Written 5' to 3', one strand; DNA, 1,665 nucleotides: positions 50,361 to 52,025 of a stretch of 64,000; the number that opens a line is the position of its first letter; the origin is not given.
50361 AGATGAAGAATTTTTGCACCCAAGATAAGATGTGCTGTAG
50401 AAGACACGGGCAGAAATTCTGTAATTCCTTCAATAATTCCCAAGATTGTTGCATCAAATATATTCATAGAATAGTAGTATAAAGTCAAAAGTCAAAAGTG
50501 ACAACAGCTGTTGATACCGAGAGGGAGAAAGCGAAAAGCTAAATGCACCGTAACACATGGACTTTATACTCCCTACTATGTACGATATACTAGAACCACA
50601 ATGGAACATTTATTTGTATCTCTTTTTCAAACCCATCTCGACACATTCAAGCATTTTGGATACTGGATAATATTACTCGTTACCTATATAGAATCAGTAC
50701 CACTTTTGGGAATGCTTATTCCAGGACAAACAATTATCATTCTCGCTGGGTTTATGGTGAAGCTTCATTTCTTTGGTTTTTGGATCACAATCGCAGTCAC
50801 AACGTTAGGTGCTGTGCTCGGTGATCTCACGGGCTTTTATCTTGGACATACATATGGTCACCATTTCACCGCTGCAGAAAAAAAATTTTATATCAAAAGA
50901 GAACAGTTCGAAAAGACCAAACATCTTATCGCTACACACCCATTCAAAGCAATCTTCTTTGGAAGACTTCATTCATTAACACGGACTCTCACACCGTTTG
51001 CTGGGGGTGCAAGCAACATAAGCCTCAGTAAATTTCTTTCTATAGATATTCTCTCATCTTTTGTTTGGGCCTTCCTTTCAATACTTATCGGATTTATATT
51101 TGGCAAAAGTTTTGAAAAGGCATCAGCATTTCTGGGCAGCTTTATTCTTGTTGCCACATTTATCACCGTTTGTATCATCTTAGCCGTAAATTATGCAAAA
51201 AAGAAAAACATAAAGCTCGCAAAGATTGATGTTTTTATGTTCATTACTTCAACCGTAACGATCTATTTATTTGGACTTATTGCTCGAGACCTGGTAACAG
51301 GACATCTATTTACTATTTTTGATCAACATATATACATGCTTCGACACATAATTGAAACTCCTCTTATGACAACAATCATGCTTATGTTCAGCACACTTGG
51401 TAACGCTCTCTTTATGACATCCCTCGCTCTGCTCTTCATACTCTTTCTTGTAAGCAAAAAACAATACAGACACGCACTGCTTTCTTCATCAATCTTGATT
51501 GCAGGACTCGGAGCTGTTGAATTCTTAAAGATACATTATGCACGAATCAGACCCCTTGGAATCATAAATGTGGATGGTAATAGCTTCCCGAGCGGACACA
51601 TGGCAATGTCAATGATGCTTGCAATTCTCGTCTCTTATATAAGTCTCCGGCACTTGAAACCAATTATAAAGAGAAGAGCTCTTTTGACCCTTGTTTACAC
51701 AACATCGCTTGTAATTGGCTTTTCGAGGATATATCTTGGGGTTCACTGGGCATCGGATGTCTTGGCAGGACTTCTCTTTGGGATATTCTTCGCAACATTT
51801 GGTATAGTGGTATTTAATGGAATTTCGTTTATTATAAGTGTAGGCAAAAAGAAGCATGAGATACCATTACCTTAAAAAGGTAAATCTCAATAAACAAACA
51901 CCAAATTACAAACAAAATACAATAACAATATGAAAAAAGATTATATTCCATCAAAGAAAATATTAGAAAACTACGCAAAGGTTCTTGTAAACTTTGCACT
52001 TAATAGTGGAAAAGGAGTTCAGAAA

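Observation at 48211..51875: Lipid-carrier recycling neighbourhood: DgkA-like kinase, UppP, and a DedA-PAP2 fusion protein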

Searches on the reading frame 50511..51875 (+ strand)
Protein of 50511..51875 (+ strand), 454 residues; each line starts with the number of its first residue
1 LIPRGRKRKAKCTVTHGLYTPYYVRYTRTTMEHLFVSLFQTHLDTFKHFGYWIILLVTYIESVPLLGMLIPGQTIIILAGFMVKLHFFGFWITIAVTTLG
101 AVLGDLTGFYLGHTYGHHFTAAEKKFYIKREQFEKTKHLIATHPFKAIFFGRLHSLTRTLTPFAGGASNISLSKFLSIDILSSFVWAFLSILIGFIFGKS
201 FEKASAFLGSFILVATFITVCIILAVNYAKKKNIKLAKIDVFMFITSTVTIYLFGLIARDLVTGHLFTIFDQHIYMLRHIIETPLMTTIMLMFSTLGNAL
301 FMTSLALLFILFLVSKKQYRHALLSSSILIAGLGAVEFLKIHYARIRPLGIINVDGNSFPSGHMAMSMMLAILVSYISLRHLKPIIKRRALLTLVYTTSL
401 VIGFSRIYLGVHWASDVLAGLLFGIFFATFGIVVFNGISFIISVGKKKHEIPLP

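Call 3: search_protein_families(library=pfam, proteins=[window:50511-51875:+], max_evalue=0.01)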
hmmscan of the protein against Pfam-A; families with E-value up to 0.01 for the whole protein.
window:50511-51875:+ (454 aa): 3 families
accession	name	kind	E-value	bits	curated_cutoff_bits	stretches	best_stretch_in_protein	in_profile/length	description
PF09335.16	VTT_dom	-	3.1e-18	66.8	33.9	1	70-194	1-121/123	VTT domain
PF01569.27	PAP2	-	1.6e-16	60.7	27.2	1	328-434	8-124/130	PAP2 superfamily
PF14360.12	PAP2_C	-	0.0025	18.8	27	1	361-428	8-69/74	PAP2 superfamily C-terminal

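Call 5: search_protein_families(library=ncbifam, proteins=[window:50601-51875:+], max_evalue=0.01)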
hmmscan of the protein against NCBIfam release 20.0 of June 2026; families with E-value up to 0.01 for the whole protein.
window:50601-51875:+ (424 aa): 6 families
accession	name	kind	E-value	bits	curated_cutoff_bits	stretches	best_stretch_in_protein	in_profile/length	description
NF008102.0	PRK10847.1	equivalog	2.6e-13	50.3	236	1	17-179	26-189/219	DedA family protein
NF047884.1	UdeprDiPSep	equivalog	3.3e-11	43.4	250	1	236-401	21-183/188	undecaprenyl-diphosphatase SepP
NF052604.1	UndecprPTUtpABac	equivalog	6.7e-11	42.6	250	1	7-203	3-191/198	undecaprenyl phosphate transporter UptA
NF052605.1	UndecprPTUptAStph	equivalog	2.8e-07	30.7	300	1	14-196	7-191/197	undecaprenyl phosphate transporter UptA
NF008813.0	PRK11837.1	equivalog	3.6e-07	30.3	229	1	326-406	102-173/202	undecaprenyl-diphosphate phosphatase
NF007975.0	PRK10699.1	equivalog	1.1e-06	28.3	261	1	326-407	156-232/254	phosphatidylglycerophosphatase B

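Call 10: find_homologous_proteins(query=window:50601-51875:+, max_evalue=0.00001)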
Query window:50601-51875:+ (424 aa): 325 proteins with E <= 0.00001 among 8000 candidates; the best 120 are listed.
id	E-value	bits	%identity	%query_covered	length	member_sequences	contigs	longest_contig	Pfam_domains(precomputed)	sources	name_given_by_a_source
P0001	3.5e-266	901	100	100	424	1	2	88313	PF01569.28,PF09335.17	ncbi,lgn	ncbi:MAG: bifunctional DedA family/phosphatase PAP2 family protein [Patescibacteria group bacterium]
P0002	6.6e-235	798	86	100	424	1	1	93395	PF01569.28,PF09335.17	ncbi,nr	ncbi:MAG: Phosphoesterase, PA-phosphatase related protein [Candidatus Taylorbacteria bacterium]|nr:P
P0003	3.9e-198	677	73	100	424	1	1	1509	PF01569.28,PF09335.17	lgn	-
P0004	2.9e-188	644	71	100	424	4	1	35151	PF01569.28,PF09335.17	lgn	-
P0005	2.7e-187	641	68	100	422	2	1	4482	PF01569.28,PF09335.17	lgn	-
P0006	1.5e-174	599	66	100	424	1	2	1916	PF01569.28,PF09335.17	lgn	-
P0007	3.9e-169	581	64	100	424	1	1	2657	PF01569.28,PF09335.17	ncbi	-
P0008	5.0e-165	568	67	91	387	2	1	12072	PF01569.28,PF09335.17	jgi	-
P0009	1.4e-163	563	70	88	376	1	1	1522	PF01569.28,PF09335.17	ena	-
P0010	3.3e-163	562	63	100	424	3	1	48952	PF01569.28,PF09335.17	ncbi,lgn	-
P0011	1.4e-161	557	60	100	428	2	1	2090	PF01569.28,PF09335.17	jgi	jgi:undecaprenyl-diphosphatase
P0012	2.7e-148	513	57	100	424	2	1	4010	PF01569.28,PF09335.17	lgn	-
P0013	1.4e-142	494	57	100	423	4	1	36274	PF01569.28,PF09335.17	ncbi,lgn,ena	-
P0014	4.3e-137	476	54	100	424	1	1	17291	PF01569.28,PF09335.17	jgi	jgi:membrane protein DedA with SNARE-associated domain/membrane-associated phospholipid phosphatase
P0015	1.7e-115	405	48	100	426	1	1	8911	PF01569.28,PF09335.17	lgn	-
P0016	5.7e-111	390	46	100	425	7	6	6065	PF01569.28,PF09335.17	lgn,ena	-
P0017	5.2e-110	387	44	98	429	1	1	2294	PF01569.28,PF09335.17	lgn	-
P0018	1.8e-106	375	45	99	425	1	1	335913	PF01569.28,PF09335.17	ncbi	-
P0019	2.4e-106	375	47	100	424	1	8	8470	PF01569.28,PF09335.17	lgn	-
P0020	2.0e-104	368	44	100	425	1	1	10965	PF01569.28,PF09335.17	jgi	jgi:undecaprenyl-diphosphatase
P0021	1.9e-103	365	43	100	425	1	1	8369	PF01569.28,PF09335.17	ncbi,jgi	ncbi:MAG: bifunctional DedA family/phosphatase PAP2 family protein [Candidatus Paceibacterota bacter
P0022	3.6e-101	358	43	100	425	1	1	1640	PF01569.28,PF09335.17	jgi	-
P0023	1.1e-98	349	43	100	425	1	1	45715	PF01569.28,PF09335.17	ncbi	-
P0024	3.3e-98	348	43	100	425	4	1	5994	PF01569.28,PF09335.17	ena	-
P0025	1.1e-85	307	53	69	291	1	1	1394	PF01569.28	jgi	jgi:undecaprenyl-diphosphatase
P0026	1.1e-71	261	39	88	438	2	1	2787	PF01569.28,PF09335.17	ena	-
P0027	3.3e-69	252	37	96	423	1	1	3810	PF01569.28,PF09335.17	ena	-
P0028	9.8e-69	251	37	95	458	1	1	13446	PF01569.28,PF09335.17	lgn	-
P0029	1.2e-68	250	38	90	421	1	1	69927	PF01569.28,PF09335.17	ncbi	-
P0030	1.8e-68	250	37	90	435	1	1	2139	PF01569.28,PF09335.17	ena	-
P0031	3.0e-65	239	37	95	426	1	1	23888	PF01569.28,PF09335.17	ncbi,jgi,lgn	-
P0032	1.9e-63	233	35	93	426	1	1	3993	PF01569.28,PF14378.13,PF09335.17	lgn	-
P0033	2.8e-59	220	35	95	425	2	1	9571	PF01569.28,PF09335.17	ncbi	ncbi:MAG: hypothetical protein RIT04_466 [Candidatus Parcubacteria bacterium]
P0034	1.1e-57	214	33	95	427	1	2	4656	PF01569.28,PF09335.17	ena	-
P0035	8.9e-57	211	32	94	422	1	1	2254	PF01569.28,PF09335.17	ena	-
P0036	2.5e-55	207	34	94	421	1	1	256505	PF01569.28,PF09335.17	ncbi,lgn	ncbi:MAG: bifunctional DedA family/phosphatase PAP2 family protein [Patescibacteria group bacterium]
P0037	8.3e-55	205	33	92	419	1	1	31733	PF01569.28,PF09335.17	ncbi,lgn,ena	-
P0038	3.6e-53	200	32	94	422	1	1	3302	PF01569.28,PF09335.17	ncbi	-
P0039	7.3e-53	199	33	90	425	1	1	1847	PF01569.28,PF09335.17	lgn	-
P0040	1.4e-52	198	33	91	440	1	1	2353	PF01569.28,PF09335.17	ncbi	-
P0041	1.3e-50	191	29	97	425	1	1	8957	PF01569.28,PF09335.17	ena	-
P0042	2.5e-50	190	31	94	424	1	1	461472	PF01569.28,PF09335.17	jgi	-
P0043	4.3e-48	183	30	94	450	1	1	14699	PF01569.28,PF09335.17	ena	-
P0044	7.5e-48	182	38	59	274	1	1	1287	PF09335.17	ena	-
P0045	8.6e-43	165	29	94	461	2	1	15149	PF01569.28,PF09335.17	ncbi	-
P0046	1.5e-34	138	26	89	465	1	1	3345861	PF01569.28,PF09335.17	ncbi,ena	-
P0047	1.8e-34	138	26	96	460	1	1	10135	PF01569.28,PF09335.17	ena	-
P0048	5.2e-34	136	26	95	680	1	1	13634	PF13649.13,PF01569.28,PF09335.17,PF08241.19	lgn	-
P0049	1.0e-31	129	29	91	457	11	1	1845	PF01569.28,PF09335.17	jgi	-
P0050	2.8e-31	127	26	88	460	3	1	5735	PF01569.28,PF09335.17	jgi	jgi:undecaprenyl-diphosphatase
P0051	3.4e-31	127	28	93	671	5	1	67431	PF01569.28,PF09335.17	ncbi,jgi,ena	-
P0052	1.1e-30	125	25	85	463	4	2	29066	PF01569.28,PF09335.17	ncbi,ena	-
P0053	1.2e-30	125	31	40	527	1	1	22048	PF01569.28,PF09335.17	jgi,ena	-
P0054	3.7e-30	124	30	40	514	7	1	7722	PF01569.28,PF09335.17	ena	-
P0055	6.8e-30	123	24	99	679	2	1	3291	PF14067.12,PF01569.28,PF09335.17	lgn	-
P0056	9.3e-30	122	28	93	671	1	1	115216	PF14067.12,PF01569.28,PF09335.17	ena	-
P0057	1.1e-29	122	29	88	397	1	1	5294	PF01569.28,PF09335.17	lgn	-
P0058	7.8e-29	119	30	42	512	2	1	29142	PF01569.28,PF09335.17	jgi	jgi:membrane protein DedA with SNARE-associated domain/membrane-associated phospholipid phosphatase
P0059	2.5e-28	118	30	40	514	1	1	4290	PF01569.28,PF09335.17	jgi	jgi:undecaprenyl-diphosphatase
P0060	3.9e-28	117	27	94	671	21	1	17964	PF01569.28,PF09335.17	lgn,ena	-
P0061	5.0e-28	117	27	94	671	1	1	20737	PF01569.28,PF09335.17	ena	-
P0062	6.8e-28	116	26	96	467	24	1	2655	PF01569.28,PF09335.17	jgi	jgi:membrane protein DedA with SNARE-associated domain/membrane-associated phospholipid phosphatase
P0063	1.0e-27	116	24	94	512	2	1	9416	PF01569.28,PF09335.17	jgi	jgi:undecaprenyl-diphosphatase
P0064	1.2e-27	116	26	90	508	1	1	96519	PF01569.28,PF09335.17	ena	-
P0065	2.0e-27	115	25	39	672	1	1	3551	PF01569.28,PF09335.17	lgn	-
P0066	2.1e-27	115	25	89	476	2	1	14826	PF01569.28,PF09335.17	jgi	jgi:membrane protein DedA with SNARE-associated domain/membrane-associated phospholipid phosphatase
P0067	6.0e-27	113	24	90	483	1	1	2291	PF01569.28,PF09335.17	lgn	-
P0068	7.1e-27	113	26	94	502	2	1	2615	PF01569.28,PF09335.17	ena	-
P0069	2.0e-26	111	24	90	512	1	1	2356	PF01569.28,PF09335.17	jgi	jgi:membrane protein DedA with SNARE-associated domain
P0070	2.2e-26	111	25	93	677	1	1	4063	PF01569.28,PF09335.17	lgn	-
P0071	3.1e-26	111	28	95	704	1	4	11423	PF14067.12,PF01569.28,PF09335.17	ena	-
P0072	3.1e-26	111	28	95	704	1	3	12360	PF14067.12,PF01569.28,PF09335.17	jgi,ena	-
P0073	3.6e-26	111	26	87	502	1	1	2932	PF01569.28,PF09335.17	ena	-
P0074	3.6e-26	111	24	87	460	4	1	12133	PF01569.28,PF09335.17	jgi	-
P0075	4.6e-26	110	28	96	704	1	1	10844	PF14067.12,PF01569.28,PF09335.17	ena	-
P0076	5.9e-26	110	27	86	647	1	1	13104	PF14067.12,PF01569.28,PF09335.17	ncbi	ncbi:MAG: VTT domain-containing protein [Candidatus Levyibacteriota bacterium]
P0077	1.5e-25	109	28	95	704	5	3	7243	PF14067.12,PF01569.28,PF09335.17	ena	-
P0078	1.8e-25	108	28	95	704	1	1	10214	PF14067.12,PF01569.28,PF09335.17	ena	-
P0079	1.8e-25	108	23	95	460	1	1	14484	PF01569.28,PF09335.17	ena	-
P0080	7.5e-25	106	29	92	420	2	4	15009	PF01569.28,PF09335.17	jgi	-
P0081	1.4e-24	105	27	90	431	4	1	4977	PF01569.28,PF09335.17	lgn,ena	-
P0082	1.4e-24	105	26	87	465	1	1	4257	PF01569.28,PF09335.17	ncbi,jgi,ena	-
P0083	1.4e-24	105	26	91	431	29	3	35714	PF01569.28,PF09335.17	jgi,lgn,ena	-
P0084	1.7e-24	105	29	40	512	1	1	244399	PF01569.28,PF09335.17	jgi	-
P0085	5.2e-24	103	26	88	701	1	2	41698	PF14067.12,PF01569.28,PF09335.17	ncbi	-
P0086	5.5e-24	103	24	90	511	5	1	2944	PF01569.28,PF09335.17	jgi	jgi:membrane protein DedA with SNARE-associated domain/membrane-associated phospholipid phosphatase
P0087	8.4e-24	103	24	89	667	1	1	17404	PF14067.12,PF01569.28,PF09335.17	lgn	-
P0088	1.1e-22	99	25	94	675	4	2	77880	PF14067.12,PF01569.28,PF09335.17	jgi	-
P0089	1.7e-22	98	25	93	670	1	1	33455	PF14067.12,PF01569.28,PF09335.17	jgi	jgi:undecaprenyl-diphosphatase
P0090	2.2e-22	98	24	95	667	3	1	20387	PF01569.28,PF09335.17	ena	-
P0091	3.9e-22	97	24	96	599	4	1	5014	PF01569.28,PF09335.17,PF04138.21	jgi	jgi:membrane protein DedA with SNARE-associated domain/putative flippase GtrA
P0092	5.7e-22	97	23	89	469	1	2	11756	PF01569.28,PF09335.17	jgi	jgi:membrane protein DedA with SNARE-associated domain/membrane-associated phospholipid phosphatase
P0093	2.4e-21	95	25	88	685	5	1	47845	PF14067.12,PF01569.28,PF09335.17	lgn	-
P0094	3.3e-21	94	25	88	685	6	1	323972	PF14067.12,PF01569.28,PF09335.17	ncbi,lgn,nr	ncbi:Inner membrane protein YabI [Roseibium album]|nr:Inner membrane protein YabI [Roseibium album]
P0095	6.2e-20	90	25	88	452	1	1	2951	PF01569.28,PF09335.17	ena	-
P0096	9.8e-18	83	35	47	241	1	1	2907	PF01569.28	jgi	-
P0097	5.8e-17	80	37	33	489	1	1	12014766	PF01569.28,PF14378.13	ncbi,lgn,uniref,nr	ncbi:phosphatase PAP2 family protein [Actinoplanes sp. L3-i22]|uniref:phosphatase PAP2 family protei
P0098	1.3e-16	79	27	59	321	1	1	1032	PF01569.28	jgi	jgi:undecaprenyl-diphosphatase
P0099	1.9e-15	75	30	47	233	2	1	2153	PF01569.28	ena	-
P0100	6.1e-15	74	78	6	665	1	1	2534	PF14067.12,PF01569.28,PF09335.17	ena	-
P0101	7.5e-15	73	32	34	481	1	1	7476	PF01569.28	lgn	-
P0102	9.0e-15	73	33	43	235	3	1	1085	PF01569.28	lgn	-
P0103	9.2e-15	73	32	48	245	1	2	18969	PF01569.28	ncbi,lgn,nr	ncbi:MAG: phosphatase PAP2 family protein [Candidatus Levybacteria bacterium]|nr:phosphatase PAP2 fa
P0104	1.0e-14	73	31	43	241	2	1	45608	PF01569.28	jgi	jgi:undecaprenyl-diphosphatase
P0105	2.4e-14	72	33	40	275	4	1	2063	PF01569.28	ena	-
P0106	9.2e-14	70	30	55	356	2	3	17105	PF01569.28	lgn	-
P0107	1.4e-13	69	30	42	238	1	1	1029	PF01569.28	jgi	jgi:undecaprenyl-diphosphatase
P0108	2.0e-13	69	32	33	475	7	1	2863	PF01569.28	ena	-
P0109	5.3e-13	67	33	42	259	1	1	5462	PF01757.29,PF01569.28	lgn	-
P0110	7.7e-13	67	34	38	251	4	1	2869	PF01569.28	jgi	jgi:undecaprenyl-diphosphatase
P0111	1.1e-12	66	33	41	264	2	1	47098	PF01569.28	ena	-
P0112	1.2e-12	66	29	42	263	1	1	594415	PF01569.28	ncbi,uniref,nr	ncbi:phosphatase PAP2 family protein [Pontibacter mangrovi]|uniref:Phosphatase PAP2 family protein n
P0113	1.4e-12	66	29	49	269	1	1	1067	PF01569.28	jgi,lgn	jgi:undecaprenyl-diphosphatase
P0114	2.0e-12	65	32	41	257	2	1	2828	PF01569.28,PF14378.13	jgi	-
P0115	2.2e-12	65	35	33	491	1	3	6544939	PF01569.28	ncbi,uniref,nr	ncbi:phosphatase PAP2 family protein [Spirilliplanes yamanashiensis]|uniref:Phosphatidic acid phosph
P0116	2.5e-12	65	34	32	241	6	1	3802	PF01569.28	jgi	jgi:undecaprenyl-diphosphatase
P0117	3.3e-12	65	31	42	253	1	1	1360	PF01569.28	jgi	jgi:undecaprenyl-diphosphatase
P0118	3.4e-12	65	37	32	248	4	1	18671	PF01569.28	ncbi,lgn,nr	ncbi:MAG TPA: phosphatase PAP2 family protein [Caulobacterales bacterium]|nr:phosphatase PAP2 family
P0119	4.2e-12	64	34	33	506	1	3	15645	PF01569.28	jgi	jgi:membrane-associated phospholipid phosphatase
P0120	4.3e-12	64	38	33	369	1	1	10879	PF14067.12,PF01569.28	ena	-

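Call 11: find_encoding_contigs(protein=P0001, flank=10000, max_places=3)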
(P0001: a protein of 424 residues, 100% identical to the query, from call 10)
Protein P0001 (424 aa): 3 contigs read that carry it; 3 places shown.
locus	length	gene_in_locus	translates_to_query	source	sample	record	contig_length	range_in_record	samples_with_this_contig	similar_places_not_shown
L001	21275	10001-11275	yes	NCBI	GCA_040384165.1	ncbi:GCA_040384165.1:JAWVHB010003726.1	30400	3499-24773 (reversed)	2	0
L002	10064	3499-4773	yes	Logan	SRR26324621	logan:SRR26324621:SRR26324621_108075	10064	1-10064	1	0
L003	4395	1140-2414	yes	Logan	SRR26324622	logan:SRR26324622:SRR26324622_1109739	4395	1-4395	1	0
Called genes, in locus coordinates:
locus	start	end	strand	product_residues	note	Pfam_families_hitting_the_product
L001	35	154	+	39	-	-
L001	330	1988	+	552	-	PF02142:MGS, PF01808:AICARFT_IMPCHas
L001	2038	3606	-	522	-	PF16927:HisKA_7TM (weak), PF00512:HisKA, PF02518:HATPase_c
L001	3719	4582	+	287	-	PF02557:VanY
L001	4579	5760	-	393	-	PF07907:YibE_F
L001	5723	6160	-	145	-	PF01475:FUR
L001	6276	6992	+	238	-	PF02535:Zip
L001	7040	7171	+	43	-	-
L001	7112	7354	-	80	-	PF04070:DUF378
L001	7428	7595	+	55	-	-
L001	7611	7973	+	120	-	PF01219:DAGK_prokar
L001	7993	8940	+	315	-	PF00413:Peptidase_M10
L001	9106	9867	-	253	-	PF02673:BacA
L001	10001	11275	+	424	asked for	PF09335:VTT_dom, PF01569:PAP2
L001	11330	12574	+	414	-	PF02073:Peptidase_M29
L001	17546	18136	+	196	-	PF09335:VTT_dom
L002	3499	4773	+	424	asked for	PF09335:VTT_dom, PF01569:PAP2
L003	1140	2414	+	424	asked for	PF09335:VTT_dom, PF01569:PAP2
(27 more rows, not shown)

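Call 12: find_encoding_contigs(protein=P0002, flank=8000, max_places=2)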
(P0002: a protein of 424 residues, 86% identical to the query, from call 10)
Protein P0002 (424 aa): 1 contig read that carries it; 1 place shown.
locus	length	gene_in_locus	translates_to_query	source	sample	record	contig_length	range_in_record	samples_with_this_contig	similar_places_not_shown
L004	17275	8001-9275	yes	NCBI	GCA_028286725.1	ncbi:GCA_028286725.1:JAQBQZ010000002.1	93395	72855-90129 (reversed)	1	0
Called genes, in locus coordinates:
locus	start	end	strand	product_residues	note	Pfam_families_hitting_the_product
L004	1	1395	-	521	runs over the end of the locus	PF00512:HisKA, PF02518:HATPase_c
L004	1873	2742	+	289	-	PF02557:VanY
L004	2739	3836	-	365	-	PF07907:YibE_F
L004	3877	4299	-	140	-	PF01475:FUR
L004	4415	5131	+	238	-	PF02535:Zip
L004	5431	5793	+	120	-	PF01219:DAGK_prokar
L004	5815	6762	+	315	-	PF00413:Peptidase_M10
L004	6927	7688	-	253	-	PF02673:BacA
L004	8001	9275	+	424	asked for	PF09335:VTT_dom, PF01569:PAP2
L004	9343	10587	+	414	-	PF02073:Peptidase_M29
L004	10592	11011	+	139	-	-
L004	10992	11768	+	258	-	PF00557:Peptidase_M24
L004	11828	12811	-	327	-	PF00438:S-AdoMet_synt_N, PF02772:S-AdoMet_synt_M, PF02773:S-AdoMet_synt_C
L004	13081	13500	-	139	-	-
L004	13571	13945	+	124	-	PF01467:CTP_transf_like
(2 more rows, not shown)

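Call 13: find_encoding_contigs(protein=P0010, flank=6000, max_places=1)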
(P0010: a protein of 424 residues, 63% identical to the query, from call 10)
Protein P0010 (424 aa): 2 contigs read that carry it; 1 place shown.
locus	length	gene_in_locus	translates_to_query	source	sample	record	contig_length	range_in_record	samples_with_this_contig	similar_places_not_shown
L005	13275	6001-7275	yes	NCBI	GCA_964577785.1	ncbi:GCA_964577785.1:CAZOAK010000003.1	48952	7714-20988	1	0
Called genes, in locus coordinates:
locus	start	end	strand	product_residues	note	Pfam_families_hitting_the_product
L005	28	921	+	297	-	PF02557:VanY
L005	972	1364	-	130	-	PF03713:DUF305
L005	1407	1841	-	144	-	PF01475:FUR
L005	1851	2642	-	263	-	PF02535:Zip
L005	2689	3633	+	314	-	PF00413:Peptidase_M10, PF28019:HmpF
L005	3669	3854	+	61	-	-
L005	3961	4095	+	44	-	-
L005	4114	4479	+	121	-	PF01219:DAGK_prokar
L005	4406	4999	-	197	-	PF00293:NUDIX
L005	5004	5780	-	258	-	PF02673:BacA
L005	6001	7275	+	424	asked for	PF09335:VTT_dom, PF01569:PAP2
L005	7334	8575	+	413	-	PF02073:Peptidase_M29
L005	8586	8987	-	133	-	-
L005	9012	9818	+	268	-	PF00557:Peptidase_M24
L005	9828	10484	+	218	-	-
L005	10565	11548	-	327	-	PF00438:S-AdoMet_synt_N, PF02772:S-AdoMet_synt_M, PF02773:S-AdoMet_synt_C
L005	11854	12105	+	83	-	-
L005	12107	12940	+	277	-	PF01467:CTP_transf_like, PF06574:FAD_syn (faint), PF11969:DcpS_C (weak), PF01230:HIT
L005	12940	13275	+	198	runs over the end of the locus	PF09335:VTT_dom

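Call 14: find_encoding_contigs(protein=P0018, flank=6000, max_places=1)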
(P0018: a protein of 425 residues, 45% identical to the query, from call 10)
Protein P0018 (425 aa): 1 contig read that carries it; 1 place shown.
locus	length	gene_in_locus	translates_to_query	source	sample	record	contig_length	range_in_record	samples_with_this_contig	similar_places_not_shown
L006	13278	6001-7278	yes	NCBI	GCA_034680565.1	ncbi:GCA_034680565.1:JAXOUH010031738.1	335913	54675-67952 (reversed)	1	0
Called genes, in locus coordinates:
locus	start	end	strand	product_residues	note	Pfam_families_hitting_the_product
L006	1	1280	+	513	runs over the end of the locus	PF02142:MGS, PF01808:AICARFT_IMPCHas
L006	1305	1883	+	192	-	PF03703:bPH_2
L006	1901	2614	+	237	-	PF02535:Zip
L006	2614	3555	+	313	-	PF00413:Peptidase_M10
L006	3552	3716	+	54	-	-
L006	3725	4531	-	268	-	PF02673:BacA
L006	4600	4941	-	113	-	-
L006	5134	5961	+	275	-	-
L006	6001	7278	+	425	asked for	PF09335:VTT_dom, PF01569:PAP2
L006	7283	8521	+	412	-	PF02073:Peptidase_M29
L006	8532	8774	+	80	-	-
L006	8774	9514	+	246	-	PF00557:Peptidase_M24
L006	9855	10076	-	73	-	-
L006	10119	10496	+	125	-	PF01467:CTP_transf_like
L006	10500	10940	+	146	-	PF11969:DcpS_C (weak), PF02744:GalP_UDP_tr_C (weak), PF01230:HIT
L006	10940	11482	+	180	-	PF01928:CYTH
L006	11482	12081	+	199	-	PF09335:VTT_dom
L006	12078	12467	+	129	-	PF01741:MscL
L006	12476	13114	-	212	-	-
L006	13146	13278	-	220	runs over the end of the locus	PF02463:SMC_N (faint), PF00005:ABC_tran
